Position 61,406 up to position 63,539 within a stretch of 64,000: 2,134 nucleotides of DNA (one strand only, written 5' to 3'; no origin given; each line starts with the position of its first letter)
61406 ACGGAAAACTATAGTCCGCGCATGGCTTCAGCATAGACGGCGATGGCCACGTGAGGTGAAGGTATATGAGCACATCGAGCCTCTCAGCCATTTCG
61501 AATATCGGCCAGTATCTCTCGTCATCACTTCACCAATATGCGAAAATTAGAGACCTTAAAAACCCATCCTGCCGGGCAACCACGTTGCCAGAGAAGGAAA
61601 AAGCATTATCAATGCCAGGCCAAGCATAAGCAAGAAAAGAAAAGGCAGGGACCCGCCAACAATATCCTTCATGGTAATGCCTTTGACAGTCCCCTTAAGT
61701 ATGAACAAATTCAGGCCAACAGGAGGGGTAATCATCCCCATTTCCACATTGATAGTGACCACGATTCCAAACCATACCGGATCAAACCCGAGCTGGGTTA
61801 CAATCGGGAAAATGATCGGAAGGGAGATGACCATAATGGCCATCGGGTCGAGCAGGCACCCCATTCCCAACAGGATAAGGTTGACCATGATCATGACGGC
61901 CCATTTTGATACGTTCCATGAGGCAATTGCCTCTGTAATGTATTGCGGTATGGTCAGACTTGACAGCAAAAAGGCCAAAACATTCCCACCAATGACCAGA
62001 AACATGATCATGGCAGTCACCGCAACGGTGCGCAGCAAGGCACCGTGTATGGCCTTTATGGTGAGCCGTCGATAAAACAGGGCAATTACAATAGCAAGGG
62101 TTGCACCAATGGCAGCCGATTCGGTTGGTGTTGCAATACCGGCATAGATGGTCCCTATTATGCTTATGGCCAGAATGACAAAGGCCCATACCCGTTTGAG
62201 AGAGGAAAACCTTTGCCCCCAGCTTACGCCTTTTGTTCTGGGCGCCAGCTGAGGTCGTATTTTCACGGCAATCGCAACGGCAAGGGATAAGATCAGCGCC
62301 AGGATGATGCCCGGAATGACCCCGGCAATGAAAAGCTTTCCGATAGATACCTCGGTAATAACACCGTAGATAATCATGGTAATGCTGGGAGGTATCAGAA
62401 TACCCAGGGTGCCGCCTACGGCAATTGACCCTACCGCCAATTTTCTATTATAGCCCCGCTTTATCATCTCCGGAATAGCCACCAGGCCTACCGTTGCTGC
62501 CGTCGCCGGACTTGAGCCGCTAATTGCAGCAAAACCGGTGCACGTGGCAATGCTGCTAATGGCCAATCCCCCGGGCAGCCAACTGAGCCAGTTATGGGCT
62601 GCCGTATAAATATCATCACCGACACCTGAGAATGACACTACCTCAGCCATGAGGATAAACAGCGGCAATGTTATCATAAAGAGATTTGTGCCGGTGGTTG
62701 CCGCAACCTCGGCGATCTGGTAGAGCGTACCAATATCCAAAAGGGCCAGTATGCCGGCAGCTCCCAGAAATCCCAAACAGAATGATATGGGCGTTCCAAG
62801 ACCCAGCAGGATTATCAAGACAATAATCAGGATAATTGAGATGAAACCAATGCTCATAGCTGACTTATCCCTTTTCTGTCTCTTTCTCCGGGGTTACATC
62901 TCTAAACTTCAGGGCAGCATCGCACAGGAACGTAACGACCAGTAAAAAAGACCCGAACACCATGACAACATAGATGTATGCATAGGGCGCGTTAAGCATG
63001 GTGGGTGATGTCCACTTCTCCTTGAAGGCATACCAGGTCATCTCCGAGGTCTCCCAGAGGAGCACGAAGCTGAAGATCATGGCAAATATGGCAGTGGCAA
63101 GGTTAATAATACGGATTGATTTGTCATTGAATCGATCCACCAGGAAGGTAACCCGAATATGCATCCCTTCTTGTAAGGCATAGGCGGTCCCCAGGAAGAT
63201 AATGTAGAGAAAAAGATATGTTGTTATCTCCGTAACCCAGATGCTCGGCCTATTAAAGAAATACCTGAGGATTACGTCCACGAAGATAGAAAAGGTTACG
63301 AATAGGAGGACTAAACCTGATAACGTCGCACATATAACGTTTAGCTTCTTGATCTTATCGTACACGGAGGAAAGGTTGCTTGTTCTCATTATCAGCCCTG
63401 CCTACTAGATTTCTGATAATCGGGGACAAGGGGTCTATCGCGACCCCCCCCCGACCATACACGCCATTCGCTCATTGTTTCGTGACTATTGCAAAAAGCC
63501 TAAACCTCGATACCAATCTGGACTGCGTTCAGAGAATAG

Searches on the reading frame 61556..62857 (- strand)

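Call 68: search_protein_families(library=pfam, proteins=[window:61556-62857:-], max_evalue=0.00001)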
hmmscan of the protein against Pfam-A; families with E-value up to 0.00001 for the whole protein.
window:61556-62857:- (433 aa): 1 family
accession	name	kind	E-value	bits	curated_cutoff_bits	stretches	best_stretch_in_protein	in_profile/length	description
PF06808.19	DctM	-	3e-96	323.2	23.8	1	11-422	1-412/413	Tripartite ATP-independent periplasmic transporter, DctM component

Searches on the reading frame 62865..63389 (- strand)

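Call 68: search_protein_families(library=pfam, proteins=[window:62865-63389:-], max_evalue=0.00001)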
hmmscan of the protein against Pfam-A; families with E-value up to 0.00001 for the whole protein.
window:62865-63389:- (174 aa): 1 family
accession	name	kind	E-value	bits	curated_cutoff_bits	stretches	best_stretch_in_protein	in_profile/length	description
PF04290.18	DctQ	-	1.1e-28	100.2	28.3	1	33-162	3-130/132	Tripartite ATP-independent periplasmic transporters, DctQ component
